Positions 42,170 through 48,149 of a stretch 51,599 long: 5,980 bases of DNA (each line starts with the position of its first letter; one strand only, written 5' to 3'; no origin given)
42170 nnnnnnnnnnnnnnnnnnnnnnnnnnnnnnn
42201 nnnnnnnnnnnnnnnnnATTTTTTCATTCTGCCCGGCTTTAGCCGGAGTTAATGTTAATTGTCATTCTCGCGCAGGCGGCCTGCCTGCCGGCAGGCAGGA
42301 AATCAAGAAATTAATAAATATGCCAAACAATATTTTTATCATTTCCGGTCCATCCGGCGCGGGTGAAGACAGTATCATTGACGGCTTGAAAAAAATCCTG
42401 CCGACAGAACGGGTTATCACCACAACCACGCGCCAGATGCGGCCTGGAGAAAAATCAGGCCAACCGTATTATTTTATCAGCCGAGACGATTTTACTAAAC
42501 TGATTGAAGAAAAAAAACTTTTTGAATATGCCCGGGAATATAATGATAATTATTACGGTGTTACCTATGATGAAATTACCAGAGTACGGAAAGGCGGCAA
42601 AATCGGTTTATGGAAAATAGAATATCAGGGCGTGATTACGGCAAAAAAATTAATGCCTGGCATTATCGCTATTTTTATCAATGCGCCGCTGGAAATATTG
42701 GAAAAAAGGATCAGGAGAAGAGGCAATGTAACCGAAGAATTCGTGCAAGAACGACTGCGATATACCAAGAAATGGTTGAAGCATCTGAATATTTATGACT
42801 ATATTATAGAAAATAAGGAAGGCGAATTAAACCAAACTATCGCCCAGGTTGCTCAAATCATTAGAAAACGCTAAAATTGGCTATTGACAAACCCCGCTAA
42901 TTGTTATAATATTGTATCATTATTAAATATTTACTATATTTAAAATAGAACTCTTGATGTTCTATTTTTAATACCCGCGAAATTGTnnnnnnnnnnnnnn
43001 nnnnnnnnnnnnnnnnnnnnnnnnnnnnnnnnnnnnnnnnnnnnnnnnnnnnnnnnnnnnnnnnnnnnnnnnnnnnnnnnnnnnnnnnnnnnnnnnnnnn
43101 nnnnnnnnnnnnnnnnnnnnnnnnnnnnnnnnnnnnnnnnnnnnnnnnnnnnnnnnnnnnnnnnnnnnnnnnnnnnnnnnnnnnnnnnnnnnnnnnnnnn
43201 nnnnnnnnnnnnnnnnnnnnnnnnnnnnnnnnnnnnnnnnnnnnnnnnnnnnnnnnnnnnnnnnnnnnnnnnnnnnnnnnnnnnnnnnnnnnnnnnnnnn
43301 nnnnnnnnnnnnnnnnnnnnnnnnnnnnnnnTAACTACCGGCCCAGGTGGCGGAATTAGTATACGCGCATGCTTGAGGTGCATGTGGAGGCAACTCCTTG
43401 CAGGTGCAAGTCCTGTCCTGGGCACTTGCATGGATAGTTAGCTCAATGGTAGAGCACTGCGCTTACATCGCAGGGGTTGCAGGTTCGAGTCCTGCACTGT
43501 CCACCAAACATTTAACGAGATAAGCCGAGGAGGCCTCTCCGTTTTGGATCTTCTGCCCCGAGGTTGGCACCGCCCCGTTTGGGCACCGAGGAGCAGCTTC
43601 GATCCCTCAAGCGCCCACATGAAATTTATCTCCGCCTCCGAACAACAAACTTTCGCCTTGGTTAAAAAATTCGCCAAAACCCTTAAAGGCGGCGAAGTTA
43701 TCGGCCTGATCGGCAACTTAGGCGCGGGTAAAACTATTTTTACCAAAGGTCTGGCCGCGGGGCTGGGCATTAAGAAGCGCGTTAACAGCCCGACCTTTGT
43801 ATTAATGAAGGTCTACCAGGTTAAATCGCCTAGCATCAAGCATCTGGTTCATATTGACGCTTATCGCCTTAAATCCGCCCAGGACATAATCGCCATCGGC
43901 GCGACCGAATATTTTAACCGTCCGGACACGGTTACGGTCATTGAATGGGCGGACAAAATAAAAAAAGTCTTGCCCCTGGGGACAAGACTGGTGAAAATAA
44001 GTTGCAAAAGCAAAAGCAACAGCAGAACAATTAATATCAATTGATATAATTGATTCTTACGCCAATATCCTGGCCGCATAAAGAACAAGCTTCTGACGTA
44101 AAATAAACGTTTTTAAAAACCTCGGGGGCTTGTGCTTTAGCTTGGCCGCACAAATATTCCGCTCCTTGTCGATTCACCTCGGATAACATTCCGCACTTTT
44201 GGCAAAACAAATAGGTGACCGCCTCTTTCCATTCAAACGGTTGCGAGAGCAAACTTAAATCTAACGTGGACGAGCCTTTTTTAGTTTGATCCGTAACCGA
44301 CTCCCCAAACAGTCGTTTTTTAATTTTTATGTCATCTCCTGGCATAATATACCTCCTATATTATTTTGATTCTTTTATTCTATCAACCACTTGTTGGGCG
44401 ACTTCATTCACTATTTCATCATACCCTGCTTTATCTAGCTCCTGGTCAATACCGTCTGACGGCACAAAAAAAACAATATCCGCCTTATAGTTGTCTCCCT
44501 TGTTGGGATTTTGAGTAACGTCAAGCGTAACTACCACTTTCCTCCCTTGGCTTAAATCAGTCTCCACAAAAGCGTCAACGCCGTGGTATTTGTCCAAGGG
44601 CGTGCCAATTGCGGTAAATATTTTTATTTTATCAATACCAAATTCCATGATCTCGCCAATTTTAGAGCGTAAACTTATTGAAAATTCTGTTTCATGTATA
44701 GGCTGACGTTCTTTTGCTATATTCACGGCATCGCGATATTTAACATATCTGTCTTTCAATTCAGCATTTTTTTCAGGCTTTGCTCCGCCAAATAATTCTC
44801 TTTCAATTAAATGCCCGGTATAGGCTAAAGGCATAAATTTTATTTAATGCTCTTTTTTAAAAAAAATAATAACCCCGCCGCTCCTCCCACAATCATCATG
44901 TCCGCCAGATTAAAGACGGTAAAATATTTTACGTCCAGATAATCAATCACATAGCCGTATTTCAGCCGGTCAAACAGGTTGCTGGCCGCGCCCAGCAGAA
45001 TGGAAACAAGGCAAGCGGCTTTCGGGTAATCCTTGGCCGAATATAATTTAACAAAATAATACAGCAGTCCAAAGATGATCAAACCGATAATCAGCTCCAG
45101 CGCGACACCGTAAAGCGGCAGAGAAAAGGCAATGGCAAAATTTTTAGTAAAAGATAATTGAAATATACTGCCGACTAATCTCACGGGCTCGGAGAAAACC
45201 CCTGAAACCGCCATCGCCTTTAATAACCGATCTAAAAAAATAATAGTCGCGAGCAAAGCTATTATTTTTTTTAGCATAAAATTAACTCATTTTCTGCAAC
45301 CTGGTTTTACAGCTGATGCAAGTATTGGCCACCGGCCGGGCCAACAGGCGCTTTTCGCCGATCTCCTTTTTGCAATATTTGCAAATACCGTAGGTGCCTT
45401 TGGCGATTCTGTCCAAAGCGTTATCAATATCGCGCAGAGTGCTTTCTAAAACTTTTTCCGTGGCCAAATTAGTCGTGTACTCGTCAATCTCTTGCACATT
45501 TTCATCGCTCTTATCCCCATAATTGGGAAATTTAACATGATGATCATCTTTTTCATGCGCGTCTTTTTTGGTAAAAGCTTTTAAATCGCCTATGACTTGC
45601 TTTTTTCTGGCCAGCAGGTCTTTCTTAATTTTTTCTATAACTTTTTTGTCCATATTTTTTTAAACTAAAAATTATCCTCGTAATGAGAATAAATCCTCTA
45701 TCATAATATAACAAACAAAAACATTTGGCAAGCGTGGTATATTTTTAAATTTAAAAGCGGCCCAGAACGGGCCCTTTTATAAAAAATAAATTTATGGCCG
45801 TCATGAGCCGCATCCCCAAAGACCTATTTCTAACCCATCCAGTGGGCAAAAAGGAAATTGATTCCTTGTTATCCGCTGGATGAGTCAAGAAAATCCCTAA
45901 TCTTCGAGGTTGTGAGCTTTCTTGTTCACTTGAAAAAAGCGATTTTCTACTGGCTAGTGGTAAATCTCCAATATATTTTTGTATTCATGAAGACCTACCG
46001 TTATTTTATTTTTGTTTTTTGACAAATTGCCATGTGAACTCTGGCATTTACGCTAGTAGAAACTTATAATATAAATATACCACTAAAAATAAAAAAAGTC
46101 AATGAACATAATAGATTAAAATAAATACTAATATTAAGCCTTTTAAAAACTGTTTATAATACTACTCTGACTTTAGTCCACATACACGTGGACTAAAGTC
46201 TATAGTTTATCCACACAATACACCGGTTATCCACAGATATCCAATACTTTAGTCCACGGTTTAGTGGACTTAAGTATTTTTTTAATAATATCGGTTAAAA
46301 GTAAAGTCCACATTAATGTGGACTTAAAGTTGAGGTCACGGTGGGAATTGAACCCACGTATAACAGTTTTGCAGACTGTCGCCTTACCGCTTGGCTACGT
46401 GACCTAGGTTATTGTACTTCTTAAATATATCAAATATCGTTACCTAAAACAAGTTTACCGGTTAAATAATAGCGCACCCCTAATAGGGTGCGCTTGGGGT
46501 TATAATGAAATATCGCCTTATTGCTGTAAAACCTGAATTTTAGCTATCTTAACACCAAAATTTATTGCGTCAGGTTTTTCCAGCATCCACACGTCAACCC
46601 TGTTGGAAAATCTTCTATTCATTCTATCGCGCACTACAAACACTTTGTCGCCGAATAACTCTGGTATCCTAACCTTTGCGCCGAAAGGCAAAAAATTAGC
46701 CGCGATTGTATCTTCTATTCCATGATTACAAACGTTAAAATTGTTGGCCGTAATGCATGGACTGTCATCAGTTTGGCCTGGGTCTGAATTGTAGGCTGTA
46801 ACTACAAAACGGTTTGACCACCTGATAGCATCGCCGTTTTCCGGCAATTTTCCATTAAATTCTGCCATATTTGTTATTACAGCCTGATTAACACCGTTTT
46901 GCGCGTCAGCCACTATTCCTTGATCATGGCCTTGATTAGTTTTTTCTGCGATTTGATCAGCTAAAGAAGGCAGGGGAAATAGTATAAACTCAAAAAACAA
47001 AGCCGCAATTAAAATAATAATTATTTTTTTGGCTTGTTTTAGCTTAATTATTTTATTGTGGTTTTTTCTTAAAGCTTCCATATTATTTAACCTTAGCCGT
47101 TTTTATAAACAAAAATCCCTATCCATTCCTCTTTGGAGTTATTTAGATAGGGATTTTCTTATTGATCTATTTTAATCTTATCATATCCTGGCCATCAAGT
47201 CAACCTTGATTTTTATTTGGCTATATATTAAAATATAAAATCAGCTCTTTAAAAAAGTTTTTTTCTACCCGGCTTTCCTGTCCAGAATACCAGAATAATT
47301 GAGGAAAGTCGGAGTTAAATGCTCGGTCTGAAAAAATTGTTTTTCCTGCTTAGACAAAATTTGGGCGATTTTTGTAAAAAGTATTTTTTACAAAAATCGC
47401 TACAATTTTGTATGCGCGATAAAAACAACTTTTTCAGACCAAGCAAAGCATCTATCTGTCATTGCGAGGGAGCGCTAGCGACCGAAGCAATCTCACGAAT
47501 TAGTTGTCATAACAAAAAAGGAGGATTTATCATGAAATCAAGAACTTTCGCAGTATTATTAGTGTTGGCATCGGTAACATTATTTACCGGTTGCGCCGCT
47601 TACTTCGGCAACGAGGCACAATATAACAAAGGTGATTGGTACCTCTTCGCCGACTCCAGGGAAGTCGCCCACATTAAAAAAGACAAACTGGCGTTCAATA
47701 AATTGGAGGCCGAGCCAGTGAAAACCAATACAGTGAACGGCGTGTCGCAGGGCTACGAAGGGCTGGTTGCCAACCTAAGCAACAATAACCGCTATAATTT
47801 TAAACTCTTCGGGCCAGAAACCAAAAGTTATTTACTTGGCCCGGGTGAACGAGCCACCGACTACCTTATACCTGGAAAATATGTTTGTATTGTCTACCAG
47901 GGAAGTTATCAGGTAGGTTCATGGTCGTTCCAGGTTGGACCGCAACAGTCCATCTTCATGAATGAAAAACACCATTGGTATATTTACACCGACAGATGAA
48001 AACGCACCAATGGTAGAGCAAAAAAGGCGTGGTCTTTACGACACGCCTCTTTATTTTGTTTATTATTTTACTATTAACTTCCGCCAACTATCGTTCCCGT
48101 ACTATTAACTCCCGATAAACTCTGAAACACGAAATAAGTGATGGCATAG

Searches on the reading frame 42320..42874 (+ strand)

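Call 7: search_protein_families(library=pfam, proteins=[window:42320-42874:+], max_evalue=0.01)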
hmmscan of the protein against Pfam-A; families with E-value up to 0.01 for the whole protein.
window:42320-42874:+ (184 aa): 1 family
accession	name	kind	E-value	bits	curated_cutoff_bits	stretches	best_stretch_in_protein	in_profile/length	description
PF00625.27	Guanylate_kin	-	2.1e-35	122.5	25.2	1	5-183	4-181/182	Guanylate kinase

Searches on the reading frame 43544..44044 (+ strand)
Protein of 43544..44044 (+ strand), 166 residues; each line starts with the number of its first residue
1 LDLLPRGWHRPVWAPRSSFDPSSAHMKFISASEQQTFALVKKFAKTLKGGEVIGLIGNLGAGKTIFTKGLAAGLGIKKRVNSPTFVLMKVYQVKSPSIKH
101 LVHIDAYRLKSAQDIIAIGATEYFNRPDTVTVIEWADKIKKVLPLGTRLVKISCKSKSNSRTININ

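Call 7: search_protein_families(library=pfam, proteins=[window:43544-44044:+], max_evalue=0.01)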
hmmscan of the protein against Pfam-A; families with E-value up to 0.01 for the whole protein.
window:43544-44044:+ (166 aa): 1 family
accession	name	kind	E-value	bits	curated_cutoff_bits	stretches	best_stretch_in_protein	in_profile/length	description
PF02367.23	TsaE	-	4.3e-36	124.1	26.6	1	31-162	2-127/128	Threonylcarbamoyl adenosine biosynthesis protein TsaE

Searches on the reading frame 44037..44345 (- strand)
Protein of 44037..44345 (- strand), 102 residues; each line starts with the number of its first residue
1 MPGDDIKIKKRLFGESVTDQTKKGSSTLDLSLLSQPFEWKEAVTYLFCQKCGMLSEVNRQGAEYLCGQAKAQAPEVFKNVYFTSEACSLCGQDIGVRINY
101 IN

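Call 7: search_protein_families(library=pfam, proteins=[window:44037-44345:-], max_evalue=0.01)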
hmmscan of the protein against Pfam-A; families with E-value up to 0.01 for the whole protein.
window:44037-44345:- (102 aa): 1 family
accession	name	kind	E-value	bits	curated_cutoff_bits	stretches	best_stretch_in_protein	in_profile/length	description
PF17032.10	Zn_ribbon_15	-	0.0066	17.7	28.9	1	37-100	29-68/73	zinc-ribbon family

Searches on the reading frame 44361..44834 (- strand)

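Call 7: search_protein_families(library=pfam, proteins=[window:44361-44834:-], max_evalue=0.01)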
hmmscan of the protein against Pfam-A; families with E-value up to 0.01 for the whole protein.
window:44361-44834:- (157 aa): 0 families

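Call 58: search_protein_families(library=pfam, proteins=[window:44361-44834:-], max_evalue=5)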
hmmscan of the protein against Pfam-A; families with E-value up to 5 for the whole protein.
window:44361-44834:- (157 aa): 2 families
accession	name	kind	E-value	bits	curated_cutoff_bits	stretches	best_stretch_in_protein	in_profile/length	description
PF08684.15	ocr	-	0.041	14.8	25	1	111-155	42-86/101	DNA mimic ocr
PF12010.13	DUF3502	-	0.089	13.7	24.4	1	130-149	45-64/69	Domain of unknown function (DUF3502)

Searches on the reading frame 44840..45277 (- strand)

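Call 7: search_protein_families(library=pfam, proteins=[window:44840-45277:-], max_evalue=0.01)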
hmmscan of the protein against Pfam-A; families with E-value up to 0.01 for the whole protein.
window:44840-45277:- (145 aa): 1 family
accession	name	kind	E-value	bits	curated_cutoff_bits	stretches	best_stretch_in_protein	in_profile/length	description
PF01252.23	Peptidase_A8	-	1.2e-23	84.3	25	1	9-138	2-138/142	Signal peptidase (SPase) II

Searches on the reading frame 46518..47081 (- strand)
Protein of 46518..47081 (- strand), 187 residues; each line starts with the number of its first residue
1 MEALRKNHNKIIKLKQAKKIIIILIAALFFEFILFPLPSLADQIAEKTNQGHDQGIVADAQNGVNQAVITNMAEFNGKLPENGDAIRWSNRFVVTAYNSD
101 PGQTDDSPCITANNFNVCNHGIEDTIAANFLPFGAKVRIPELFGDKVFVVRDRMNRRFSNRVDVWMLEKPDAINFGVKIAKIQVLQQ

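Call 7: search_protein_families(library=pfam, proteins=[window:46518-47081:-], max_evalue=0.01)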
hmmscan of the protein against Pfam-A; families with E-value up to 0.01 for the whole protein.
window:46518-47081:- (187 aa): 0 families

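Call 23: search_solved_structures(query=window:46518-47081:-, max_evalue=1)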
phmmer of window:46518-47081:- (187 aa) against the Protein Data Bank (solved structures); distinct sequences matched with E-value up to 1: 0.

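Call 58: search_protein_families(library=pfam, proteins=[window:46518-47081:-], max_evalue=5)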
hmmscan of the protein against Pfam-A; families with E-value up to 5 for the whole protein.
window:46518-47081:- (187 aa): 0 families
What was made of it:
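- Tried and rejected: There was no Pfam hit even at E 5 (calls 7, 58) and no PDB hit (call 23).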

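Call 60: search_protein_families(library=ncbifam, proteins=[window:46518-47081:-], max_evalue=0.1)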
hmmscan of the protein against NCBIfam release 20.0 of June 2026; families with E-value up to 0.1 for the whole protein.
window:46518-47081:- (187 aa): 1 family
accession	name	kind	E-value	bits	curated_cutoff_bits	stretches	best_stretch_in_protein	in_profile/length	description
NF040676.1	wall_bind_EntB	exception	0.0088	14.6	780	1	92-185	396-490/490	cell wall-binding protein EntB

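Call 74: predict_structure(protein=window:46518-47081:-)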
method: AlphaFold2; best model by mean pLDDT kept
length: 187 residues; sequences in the alignment: 1
mean_pLDDT: 43.8   pTM: 0.24
mean pLDDT of the five models: 43.8, 42.2, 41.4, 40.6, 38.8
residues with pLDDT >= 90: 0; 70-90: 33; 50-70: 11; < 50: 143
segments of 3 or more residues with pLDDT < 50: 45-187
pLDDT, mean of each block of 10 residues (from residue 1): 81 85 87 64 48 34 28 30 28 28 37 34 30 34 41 35 41 35 27
secondary structure, 60 per line:
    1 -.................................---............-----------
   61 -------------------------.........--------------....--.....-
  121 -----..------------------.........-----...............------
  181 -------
elements in order: H2-34 H38-49 E86-88 E92-94 E109-112 E115-119 E146-154 E160-168 H169-174
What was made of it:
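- Tried and rejected: The single-sequence AF2 model is unusable, with pLDDT 44 (call 74).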

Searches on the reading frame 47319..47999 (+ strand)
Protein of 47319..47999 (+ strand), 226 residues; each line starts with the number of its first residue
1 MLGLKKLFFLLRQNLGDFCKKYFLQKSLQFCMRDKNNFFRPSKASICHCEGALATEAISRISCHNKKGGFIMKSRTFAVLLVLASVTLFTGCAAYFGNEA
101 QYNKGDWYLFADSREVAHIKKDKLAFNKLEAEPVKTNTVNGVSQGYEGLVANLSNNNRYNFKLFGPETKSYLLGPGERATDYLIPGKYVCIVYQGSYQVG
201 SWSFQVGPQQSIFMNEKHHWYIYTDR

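Call 7: search_protein_families(library=pfam, proteins=[window:47319-47999:+], max_evalue=0.01)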
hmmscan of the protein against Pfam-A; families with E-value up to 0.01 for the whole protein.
window:47319-47999:+ (226 aa): 0 families

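Call 58: search_protein_families(library=pfam, proteins=[window:47319-47999:+], max_evalue=5)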
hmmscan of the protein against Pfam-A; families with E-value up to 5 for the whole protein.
window:47319-47999:+ (226 aa): 1 family
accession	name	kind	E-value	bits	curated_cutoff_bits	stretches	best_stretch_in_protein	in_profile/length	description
PF13985.11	YbgS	-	0.03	15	27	1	76-143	3-70/124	YbgS-like protein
